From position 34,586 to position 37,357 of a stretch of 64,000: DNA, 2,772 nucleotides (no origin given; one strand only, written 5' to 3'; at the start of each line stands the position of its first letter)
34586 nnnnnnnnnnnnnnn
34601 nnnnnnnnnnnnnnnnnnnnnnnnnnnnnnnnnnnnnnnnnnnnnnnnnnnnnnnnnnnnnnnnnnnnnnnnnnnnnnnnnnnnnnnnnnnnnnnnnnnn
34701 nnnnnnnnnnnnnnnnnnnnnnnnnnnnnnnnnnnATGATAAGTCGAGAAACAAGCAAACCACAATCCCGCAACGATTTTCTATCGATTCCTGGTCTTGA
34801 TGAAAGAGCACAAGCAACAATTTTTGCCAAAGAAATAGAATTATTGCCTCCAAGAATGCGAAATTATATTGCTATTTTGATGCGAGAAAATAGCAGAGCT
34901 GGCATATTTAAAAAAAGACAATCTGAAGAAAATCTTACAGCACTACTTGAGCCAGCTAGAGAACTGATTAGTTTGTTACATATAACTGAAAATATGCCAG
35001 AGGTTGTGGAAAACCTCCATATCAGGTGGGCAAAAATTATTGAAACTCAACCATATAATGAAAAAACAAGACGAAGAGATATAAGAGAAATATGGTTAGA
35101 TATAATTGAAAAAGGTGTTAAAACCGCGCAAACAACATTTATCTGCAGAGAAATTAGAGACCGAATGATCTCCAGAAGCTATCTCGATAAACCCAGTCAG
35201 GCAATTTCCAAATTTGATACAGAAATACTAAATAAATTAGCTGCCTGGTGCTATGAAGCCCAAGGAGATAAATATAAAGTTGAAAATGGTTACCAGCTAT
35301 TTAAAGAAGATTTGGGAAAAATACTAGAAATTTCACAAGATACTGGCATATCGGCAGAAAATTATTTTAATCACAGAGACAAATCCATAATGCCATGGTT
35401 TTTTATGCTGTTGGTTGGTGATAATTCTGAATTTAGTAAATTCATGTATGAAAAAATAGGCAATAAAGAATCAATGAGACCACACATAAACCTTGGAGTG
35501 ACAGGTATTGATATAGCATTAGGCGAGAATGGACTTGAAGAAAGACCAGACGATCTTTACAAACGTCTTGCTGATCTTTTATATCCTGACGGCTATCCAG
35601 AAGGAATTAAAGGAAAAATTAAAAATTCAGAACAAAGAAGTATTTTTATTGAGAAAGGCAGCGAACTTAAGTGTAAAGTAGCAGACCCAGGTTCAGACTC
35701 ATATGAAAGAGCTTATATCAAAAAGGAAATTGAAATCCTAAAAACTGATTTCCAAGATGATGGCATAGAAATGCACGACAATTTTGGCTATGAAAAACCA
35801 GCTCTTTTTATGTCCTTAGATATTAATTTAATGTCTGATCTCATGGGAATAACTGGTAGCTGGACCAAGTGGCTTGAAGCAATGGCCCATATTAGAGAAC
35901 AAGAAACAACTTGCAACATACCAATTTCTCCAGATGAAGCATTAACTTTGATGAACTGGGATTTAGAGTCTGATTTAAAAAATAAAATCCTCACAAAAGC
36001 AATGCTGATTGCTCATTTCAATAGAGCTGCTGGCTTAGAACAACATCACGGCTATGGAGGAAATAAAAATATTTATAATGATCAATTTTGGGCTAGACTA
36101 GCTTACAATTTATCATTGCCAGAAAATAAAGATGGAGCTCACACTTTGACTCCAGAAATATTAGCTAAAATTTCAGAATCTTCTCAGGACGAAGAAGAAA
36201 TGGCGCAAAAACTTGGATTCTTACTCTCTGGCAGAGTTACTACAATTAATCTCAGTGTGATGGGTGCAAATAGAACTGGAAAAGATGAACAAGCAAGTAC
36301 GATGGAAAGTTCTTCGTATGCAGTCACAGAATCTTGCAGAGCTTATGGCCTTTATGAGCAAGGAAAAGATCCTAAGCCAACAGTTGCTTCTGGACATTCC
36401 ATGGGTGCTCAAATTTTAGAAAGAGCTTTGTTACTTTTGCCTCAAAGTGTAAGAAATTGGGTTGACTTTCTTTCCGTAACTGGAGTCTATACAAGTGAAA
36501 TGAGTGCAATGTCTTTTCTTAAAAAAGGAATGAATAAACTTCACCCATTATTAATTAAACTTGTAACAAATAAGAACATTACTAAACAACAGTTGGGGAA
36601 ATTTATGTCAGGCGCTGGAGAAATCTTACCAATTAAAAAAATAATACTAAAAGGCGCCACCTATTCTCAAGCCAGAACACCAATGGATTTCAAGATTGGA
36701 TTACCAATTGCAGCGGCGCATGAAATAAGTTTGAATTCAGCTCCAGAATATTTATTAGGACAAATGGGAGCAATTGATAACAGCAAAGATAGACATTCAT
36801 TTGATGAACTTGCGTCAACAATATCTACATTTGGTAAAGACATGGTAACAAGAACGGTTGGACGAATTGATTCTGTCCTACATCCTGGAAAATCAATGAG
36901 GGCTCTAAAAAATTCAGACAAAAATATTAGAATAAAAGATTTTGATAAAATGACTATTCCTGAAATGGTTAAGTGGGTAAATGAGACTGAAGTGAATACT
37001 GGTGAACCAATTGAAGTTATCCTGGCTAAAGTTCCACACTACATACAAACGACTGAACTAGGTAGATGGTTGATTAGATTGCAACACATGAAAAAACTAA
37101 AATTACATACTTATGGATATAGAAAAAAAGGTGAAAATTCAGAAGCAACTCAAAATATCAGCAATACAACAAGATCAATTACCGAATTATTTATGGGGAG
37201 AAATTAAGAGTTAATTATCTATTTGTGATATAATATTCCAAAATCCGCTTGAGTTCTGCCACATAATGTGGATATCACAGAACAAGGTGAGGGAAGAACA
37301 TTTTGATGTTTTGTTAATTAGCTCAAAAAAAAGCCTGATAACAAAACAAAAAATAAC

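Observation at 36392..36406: GHSMG nucleophile-elbow-like motif in the 823-aa protein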

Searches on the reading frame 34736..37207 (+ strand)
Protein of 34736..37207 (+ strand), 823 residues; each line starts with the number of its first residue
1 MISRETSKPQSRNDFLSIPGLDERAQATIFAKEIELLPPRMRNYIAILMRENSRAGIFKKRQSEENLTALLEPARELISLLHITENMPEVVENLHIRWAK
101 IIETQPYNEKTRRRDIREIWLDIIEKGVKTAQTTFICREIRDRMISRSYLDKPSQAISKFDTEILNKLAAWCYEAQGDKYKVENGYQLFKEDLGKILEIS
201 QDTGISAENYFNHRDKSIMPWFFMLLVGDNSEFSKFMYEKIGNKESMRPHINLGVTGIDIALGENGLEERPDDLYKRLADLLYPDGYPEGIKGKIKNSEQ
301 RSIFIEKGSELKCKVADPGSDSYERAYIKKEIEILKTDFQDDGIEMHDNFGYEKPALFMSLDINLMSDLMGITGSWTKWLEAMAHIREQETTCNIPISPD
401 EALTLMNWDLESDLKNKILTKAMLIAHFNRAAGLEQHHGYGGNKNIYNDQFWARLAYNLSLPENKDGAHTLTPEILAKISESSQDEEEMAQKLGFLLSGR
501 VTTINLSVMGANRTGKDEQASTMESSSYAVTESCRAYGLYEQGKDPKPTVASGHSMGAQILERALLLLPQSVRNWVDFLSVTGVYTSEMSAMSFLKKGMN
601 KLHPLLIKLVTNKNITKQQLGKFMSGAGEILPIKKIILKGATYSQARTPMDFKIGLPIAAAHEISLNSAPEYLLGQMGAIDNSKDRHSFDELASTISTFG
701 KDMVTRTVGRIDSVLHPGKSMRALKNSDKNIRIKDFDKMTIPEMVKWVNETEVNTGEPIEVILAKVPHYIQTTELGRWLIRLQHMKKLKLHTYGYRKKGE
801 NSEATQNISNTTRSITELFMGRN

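Call 4: search_protein_families(library=pfam, proteins=[window:34736-37207:+], max_evalue=1)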
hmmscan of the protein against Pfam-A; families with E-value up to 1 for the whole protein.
window:34736-37207:+ (823 aa): 0 families

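Call 5: search_protein_families(library=ncbifam, proteins=[window:34736-37207:+], max_evalue=1)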
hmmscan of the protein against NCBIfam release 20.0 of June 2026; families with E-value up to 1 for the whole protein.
window:34736-37207:+ (823 aa): 0 families

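Call 6: search_protein_families(library=padloc, proteins=[window:34736-37207:+], max_evalue=1)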
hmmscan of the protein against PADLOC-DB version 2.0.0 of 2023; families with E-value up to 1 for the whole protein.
window:34736-37207:+ (823 aa): 0 families

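Call 7: search_solved_structures(query=window:34736-37207:+, max_evalue=10, show_alignments=2)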
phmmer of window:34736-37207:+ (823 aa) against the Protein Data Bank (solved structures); distinct sequences matched with E-value up to 10: 2.
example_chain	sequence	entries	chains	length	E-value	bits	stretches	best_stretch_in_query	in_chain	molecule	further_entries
6mjp_A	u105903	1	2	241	0.16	13.4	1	14-99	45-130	ABC transporter ATP-binding protein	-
3mgl_A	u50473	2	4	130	1.2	10.4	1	573-611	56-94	Sulfate permease family protein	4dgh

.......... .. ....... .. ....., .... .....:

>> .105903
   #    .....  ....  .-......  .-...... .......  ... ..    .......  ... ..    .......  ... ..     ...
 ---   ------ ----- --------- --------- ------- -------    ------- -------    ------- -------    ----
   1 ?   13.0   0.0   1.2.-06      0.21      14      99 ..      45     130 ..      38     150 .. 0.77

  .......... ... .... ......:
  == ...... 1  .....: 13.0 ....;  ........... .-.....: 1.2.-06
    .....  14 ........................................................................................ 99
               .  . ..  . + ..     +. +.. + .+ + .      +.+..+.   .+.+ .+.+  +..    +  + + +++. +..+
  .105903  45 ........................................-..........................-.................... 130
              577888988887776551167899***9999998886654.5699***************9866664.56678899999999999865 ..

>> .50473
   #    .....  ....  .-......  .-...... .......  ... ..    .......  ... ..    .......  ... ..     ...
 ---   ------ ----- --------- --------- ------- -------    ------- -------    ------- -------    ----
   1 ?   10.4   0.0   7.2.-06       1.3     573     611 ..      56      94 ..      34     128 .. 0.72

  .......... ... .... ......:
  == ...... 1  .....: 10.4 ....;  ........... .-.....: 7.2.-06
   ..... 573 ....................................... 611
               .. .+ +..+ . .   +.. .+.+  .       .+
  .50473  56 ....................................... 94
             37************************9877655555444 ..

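Call 8: find_homologous_proteins(query=window:34736-37207:+, max_evalue=0.001)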
Query window:34736-37207:+ (823 aa): 2 proteins with E <= 0.001 among 8000 candidates.
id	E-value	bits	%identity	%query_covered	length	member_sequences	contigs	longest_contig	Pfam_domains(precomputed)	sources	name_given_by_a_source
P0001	0.0e+0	1868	100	100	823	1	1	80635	-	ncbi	-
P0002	0.0e+0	1599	84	100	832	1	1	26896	-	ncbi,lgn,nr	ncbi:hypothetical protein KA089_01250 [Candidatus Woesebacteria bacterium]|nr:hypothetical protein [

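Call 12: find_encoding_contigs(protein=P0002, flank=10000, max_places=4)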
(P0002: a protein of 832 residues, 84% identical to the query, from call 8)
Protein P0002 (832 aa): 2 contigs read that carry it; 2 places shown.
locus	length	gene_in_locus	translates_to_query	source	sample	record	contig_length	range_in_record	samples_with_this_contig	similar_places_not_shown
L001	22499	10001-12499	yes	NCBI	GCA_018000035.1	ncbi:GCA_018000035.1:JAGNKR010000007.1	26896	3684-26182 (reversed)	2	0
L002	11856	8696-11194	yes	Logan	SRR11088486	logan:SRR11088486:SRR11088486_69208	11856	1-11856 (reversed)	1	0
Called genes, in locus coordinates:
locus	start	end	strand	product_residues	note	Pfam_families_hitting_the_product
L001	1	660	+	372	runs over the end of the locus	PF03033:Glyco_transf_28, PF04101:Glyco_tran_28_C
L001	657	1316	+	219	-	-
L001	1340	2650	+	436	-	PF02491:SHS2_FTSA, PF06723:MreB_Mbl (weak), PF11104:PilM_2 (weak), PF14450:FtsA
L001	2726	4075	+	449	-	PF00091:Tubulin, PF12327:FtsZ_C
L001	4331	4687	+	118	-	PF08818:DUF1801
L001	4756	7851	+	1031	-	-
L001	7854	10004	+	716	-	-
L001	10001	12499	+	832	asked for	-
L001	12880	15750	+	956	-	PF00133:tRNA-synt_1, PF09334:tRNA-synt_1g, PF08264:Anticodon_1, PF19302:DUF5915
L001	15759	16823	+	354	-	PF01098:FTSW_RODA_SPOVE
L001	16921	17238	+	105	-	PF00829:Ribosomal_L21p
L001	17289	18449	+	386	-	PF01170:UPF0020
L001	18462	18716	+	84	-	PF01016:Ribosomal_L27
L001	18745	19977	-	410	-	-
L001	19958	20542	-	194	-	-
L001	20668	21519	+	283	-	PF02195:ParB_N, PF17762:HTH_ParB, PF08535:KorB (weak)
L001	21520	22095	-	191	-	PF10502:Peptidase_S26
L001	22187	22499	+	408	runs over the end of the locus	PF01943:Polysacc_synt, PF13440:Polysacc_synt_3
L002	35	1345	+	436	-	PF02491:SHS2_FTSA, PF06723:MreB_Mbl (weak), PF11104:PilM_2 (weak), PF14450:FtsA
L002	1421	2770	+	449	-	PF00091:Tubulin, PF12327:FtsZ_C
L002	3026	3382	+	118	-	PF08818:DUF1801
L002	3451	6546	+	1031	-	-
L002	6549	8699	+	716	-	-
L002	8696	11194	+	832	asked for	-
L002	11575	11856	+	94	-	?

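Call 17: search_protein_families(library=phrogs, proteins=[window:34736-37207:+], max_evalue=1)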
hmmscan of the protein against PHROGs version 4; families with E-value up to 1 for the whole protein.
window:34736-37207:+ (823 aa): 0 families

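Call 24: search_protein_representatives(protein=window:34736-37207:+)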
Query: 823 residues. Proteins with E-value up to 0.001 (for the whole library): 8; up to 1e-10: 7; up to 1e-30: 3. The best 8 are listed.
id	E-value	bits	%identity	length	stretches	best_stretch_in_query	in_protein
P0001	0.0e+00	1867.7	100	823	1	1-823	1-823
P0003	5.5e-84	299.4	30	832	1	73-795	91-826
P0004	3.8e-39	151.1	31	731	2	354-715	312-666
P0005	4.7e-25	104.5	28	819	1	354-780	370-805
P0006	6.3e-25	104.0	29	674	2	354-782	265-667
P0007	3.8e-23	98.2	28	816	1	353-778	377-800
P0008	2.4e-14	69.0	25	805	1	353-778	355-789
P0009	8.4e-10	54.0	23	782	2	429-795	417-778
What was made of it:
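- Family and conservation: an exhaustive HMMER search of 1.84 billion representatives finds 8 clusters (call 24).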

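Call 27: find_homologous_proteins(query=A2, max_evalue=0.001)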
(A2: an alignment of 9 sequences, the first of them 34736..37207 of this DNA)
Query A2 (9 sequences) (823 aa, profile of the alignment): 2 proteins with E <= 0.001 among 8000 candidates.
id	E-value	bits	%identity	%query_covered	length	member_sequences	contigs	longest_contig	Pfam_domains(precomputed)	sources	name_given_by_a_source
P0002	3.7e-285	966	84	100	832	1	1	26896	-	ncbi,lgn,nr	ncbi:hypothetical protein KA089_01250 [Candidatus Woesebacteria bacterium]|nr:hypothetical protein [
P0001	5.4e-285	966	100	100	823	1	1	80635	-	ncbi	-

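Call 29: search_solved_structures(query=A2, max_evalue=10, show_alignments=3)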
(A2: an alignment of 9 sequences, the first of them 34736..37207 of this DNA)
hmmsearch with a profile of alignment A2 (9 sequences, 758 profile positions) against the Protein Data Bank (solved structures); distinct sequences matched with E-value up to 10: 5.
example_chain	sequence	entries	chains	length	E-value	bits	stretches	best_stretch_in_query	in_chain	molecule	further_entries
8h7c_A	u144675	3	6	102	0.063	14.8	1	146-226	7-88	De novo ferric enterobactin esterase Syn-F4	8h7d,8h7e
4d4e_A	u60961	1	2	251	0.49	11.8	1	18-88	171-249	ARMADILLO REPEAT PROTEIN ARM00016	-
8yye_A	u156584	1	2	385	0.58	11.6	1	495-543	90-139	triacylglycerol lipase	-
2k2q_B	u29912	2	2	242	2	9.8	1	506-526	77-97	Surfactin synthetase thioesterase subunit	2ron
36hb_C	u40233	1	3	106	4.8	8.6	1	14-95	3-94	CAM1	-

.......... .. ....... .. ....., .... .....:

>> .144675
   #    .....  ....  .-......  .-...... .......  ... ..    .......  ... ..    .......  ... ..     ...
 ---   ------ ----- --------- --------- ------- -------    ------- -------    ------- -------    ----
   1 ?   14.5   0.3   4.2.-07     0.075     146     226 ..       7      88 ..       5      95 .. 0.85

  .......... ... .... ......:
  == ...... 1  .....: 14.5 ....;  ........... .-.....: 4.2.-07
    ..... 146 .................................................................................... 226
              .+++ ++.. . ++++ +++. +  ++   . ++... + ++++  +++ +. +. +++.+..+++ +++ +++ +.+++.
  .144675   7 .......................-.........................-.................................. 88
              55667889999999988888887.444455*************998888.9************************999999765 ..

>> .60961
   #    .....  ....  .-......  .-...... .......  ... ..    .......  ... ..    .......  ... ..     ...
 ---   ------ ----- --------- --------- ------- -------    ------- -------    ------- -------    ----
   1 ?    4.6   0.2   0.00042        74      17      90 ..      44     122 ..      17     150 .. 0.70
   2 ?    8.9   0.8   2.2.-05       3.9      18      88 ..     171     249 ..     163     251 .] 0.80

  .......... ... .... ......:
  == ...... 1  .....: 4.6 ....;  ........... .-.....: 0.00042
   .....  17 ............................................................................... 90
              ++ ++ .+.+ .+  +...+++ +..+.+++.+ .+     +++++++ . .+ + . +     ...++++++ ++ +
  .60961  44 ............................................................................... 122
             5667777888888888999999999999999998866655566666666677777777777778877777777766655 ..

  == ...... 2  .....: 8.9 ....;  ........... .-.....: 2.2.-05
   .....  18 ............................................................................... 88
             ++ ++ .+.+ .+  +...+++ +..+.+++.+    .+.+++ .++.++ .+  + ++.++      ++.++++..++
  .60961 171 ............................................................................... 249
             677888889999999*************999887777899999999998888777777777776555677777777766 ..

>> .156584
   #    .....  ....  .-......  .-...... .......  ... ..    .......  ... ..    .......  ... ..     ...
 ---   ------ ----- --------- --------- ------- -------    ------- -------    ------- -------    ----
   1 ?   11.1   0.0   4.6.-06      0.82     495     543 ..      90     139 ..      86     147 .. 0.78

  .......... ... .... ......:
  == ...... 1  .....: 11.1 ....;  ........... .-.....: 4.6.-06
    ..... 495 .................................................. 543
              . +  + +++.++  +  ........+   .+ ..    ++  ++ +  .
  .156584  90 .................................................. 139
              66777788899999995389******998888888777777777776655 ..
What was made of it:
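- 34793..35485 (+): N-terminal all-helical domain (residues ~20-250), specific to this family. No family or PDB sequence match (calls 4, 5, 7, 29).
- Closest known: Lipolytic alpha/beta-hydrolases: phospholipase A PlaF. Same: The family consensus G-H-S-M-G-G-Q resembles lipase elbows, and the PDB profile search aligns it with 'igHSMGGq' of a triacylglycerol lipase (call 29, E 0.58).
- The PDB profile search aligns 'igHSMGGq' of a triacylglycerol lipase at E 0.58 (call 29). The family consensus GHSMGGQ matches lipase-type elbows (call 29).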

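Call 30: find_encoding_contigs(protein=P0003, flank=10000, max_places=3)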
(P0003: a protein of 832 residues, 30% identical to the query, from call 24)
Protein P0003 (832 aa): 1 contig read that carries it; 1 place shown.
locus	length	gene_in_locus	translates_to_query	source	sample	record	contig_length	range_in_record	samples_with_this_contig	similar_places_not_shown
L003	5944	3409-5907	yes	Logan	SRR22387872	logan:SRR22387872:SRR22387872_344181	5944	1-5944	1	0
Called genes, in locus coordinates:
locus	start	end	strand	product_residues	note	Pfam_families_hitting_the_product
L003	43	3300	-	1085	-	-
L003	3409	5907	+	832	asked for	-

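Call 31: find_encoding_contigs(protein=P0005, flank=10000, max_places=3)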
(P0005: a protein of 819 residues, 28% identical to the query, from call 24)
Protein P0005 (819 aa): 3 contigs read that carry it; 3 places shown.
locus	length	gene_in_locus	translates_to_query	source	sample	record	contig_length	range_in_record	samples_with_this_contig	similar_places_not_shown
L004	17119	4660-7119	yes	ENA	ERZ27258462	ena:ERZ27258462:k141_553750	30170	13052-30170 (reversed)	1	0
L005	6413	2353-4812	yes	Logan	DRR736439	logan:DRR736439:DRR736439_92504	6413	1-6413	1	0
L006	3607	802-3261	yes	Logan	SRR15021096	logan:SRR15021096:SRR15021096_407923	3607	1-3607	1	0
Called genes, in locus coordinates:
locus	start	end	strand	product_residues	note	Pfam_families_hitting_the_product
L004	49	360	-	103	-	-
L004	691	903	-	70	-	-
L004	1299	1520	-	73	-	-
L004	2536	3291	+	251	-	-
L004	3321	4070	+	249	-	-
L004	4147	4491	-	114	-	-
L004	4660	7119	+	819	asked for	-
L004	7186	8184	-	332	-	PF04321:RmlD_sub_bind, PF01073:3Beta_HSD, PF01370:Epimerase, PF02719:Polysacc_synt_2, PF07993:NAD_binding_4 (faint), PF13460:NAD_binding_10 (weak), PF16363:GDP_Man_Dehyd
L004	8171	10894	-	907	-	PF13641:Glyco_tranf_2_3 (weak), PF13506:Glyco_transf_21, PF02156:Glyco_hydro_26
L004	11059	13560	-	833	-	-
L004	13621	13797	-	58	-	-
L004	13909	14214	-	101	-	-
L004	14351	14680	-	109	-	-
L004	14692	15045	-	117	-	-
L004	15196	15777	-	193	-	-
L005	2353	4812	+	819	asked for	-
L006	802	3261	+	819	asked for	-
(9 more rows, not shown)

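Call 38: find_encoding_contigs(protein=P0004, flank=10000, max_places=2)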
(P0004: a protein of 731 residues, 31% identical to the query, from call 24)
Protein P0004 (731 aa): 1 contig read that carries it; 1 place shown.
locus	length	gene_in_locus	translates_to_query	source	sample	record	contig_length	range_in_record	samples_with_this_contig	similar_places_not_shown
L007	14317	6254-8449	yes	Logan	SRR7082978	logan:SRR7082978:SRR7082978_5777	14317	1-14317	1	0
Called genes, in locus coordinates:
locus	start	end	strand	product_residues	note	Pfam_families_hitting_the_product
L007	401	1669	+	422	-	PF00675:Peptidase_M16, PF05193:Peptidase_M16_C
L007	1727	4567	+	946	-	-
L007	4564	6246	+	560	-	-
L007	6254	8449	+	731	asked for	-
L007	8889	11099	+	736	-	-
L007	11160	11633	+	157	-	PF00334:NDK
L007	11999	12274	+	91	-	-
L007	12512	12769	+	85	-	-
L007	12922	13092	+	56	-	-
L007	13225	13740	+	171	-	-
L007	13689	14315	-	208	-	?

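Call 39: find_encoding_contigs(protein=P0008, flank=10000, max_places=2)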
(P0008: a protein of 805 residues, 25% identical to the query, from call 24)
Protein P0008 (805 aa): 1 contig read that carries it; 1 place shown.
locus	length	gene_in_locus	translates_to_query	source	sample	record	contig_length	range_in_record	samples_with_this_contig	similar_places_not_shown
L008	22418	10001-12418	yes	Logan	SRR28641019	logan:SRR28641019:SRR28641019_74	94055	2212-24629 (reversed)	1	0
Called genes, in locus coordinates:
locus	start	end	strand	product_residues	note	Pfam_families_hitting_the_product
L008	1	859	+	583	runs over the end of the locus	PF03485:Arg_tRNA_synt_N, PF00750:tRNA-synt_1d, PF05746:DALR_1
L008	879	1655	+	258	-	PF00535:Glycos_transf_2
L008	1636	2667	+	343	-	PF13439:Glyco_transf_4, PF13579:Glyco_trans_4_4 (faint), PF00534:Glycos_transf_1, PF13692:Glyco_trans_1_4, PF20706:GT4-conflict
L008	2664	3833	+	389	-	-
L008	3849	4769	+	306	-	PF01073:3Beta_HSD, PF01370:Epimerase, PF02719:Polysacc_synt_2, PF04321:RmlD_sub_bind, PF05368:NmrA (faint), PF13460:NAD_binding_10, PF16363:GDP_Man_Dehyd, PF07993:NAD_binding_4 (weak)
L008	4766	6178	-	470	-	-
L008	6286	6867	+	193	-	PF01936:NYN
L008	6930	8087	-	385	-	PF01266:DAO (weak), PF13450:NAD_binding_8, PF03275:GLF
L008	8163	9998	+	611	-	-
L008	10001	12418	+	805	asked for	-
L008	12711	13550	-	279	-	PF02498:Bro-N (weak)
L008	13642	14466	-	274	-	PF01501:Glyco_transf_8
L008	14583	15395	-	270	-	PF00535:Glycos_transf_2, PF13641:Glyco_tranf_2_3 (weak)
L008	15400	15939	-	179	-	PF25084:LbH_EIF2B (faint), PF00132:Hexapep, PF14602:Hexapep_2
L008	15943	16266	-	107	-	PF10066:DUF2304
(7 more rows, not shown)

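Call 40: find_encoding_contigs(protein=P0009, flank=10000, max_places=2)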
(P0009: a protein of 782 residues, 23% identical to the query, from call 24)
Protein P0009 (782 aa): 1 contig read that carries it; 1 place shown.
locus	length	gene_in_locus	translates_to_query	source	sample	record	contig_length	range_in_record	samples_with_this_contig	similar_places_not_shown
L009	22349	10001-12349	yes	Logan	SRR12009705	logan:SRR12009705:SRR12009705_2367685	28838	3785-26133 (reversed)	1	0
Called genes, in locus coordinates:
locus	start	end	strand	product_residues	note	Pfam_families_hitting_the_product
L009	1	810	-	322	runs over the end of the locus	PF00188:CAP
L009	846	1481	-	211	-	PF04203:Sortase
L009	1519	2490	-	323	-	-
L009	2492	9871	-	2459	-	PF17210:SdrD_B (faint), PF17802:SpaA (faint), PF00092:VWA, PF13519:VWA_2, PF19403:SpaA_2 (weak), PF24514:SpaA_4, PF19403:SpaA_2 (weak), PF24514:SpaA_4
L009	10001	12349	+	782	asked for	-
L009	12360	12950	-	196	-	PF04203:Sortase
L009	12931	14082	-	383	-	-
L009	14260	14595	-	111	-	PF00814:TsaD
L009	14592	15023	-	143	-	PF02367:TsaE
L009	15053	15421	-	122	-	PF04892:VanZ-LLP1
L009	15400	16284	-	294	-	-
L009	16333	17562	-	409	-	PF13529:Peptidase_C39_2 (faint)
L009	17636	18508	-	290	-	PF18075:FtsX_ECD, PF02687:FtsX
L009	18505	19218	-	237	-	PF00005:ABC_tran, PF13304:AAA_21 (weak)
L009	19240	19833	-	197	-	-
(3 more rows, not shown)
